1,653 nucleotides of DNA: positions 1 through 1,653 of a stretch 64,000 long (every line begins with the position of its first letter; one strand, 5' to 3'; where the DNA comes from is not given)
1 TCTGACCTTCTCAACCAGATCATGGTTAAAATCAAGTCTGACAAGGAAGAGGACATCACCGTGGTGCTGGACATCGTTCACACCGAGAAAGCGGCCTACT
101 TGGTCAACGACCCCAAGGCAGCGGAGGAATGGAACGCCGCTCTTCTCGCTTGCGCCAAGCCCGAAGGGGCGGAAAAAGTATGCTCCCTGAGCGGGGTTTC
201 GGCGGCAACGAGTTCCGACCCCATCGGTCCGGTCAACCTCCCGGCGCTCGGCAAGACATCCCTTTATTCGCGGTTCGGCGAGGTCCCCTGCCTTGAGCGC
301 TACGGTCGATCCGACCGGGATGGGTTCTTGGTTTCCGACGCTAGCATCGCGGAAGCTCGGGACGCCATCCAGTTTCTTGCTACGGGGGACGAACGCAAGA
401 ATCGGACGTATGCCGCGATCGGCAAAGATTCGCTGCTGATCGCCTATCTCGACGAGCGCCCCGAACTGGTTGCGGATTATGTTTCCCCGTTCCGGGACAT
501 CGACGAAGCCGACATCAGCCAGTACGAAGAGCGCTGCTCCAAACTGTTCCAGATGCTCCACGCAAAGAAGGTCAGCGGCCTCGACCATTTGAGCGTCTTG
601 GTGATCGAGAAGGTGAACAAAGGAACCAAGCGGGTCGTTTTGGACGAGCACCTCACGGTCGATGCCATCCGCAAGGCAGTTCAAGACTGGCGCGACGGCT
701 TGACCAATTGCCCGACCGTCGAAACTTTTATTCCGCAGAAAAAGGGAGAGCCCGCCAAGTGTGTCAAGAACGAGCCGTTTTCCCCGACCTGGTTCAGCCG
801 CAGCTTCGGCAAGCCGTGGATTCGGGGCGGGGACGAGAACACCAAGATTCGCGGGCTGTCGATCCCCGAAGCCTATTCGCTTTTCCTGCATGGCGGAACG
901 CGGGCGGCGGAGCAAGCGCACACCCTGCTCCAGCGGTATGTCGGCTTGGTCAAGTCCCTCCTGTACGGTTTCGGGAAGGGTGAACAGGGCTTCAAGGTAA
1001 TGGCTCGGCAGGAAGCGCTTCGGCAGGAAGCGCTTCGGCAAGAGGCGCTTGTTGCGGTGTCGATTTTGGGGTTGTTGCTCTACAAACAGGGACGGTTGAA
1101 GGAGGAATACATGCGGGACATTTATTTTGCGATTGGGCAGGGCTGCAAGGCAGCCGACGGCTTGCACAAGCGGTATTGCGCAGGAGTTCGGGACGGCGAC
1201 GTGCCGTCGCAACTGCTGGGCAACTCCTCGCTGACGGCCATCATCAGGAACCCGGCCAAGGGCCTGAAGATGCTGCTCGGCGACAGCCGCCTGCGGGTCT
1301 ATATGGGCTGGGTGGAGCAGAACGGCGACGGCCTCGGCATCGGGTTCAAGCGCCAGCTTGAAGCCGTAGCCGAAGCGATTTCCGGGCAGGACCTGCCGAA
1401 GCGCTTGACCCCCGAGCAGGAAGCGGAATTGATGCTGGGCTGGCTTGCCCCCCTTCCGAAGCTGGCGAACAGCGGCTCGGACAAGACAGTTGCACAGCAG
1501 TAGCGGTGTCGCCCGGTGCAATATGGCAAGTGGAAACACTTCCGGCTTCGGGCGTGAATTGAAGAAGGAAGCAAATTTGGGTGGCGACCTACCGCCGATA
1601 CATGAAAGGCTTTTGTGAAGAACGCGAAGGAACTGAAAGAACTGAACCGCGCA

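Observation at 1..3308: Phage-encoded type I-C Cascade with array and no adaptation module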

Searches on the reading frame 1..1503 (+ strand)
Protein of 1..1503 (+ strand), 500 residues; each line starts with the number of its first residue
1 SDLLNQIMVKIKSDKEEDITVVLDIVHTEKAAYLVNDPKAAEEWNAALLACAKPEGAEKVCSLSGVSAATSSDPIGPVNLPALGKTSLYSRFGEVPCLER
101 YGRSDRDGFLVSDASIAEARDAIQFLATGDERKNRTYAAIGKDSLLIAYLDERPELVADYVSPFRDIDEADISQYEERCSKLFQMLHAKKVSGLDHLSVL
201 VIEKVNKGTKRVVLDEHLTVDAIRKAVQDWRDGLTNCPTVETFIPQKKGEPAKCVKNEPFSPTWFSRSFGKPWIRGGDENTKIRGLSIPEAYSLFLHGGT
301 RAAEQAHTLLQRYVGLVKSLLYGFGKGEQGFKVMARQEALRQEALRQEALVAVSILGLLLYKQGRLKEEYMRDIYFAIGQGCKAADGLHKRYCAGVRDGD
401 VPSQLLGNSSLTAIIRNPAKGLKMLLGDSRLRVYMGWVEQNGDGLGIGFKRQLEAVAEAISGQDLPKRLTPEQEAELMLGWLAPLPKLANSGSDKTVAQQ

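Call 5: search_protein_families(library=pfam, proteins=[window:1-1503:+], max_evalue=0.01)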
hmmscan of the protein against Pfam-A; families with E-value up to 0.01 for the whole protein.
window:1-1503:+ (500 aa): 0 families

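Call 6: search_protein_families(library=ncbifam, proteins=[window:1-1503:+], max_evalue=0.01)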
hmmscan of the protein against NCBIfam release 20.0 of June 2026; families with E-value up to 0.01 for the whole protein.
window:1-1503:+ (500 aa): 0 families

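Call 7: search_protein_families(library=padloc, proteins=[window:1-1503:+], max_evalue=0.01)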
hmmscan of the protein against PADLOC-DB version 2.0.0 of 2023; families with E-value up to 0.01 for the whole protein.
window:1-1503:+ (500 aa): 1 family
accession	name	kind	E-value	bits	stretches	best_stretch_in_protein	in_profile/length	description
PDLC01562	Cas8c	-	2.1e-94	315.7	1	10-494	188-652/658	CAS-I-C; effector_LS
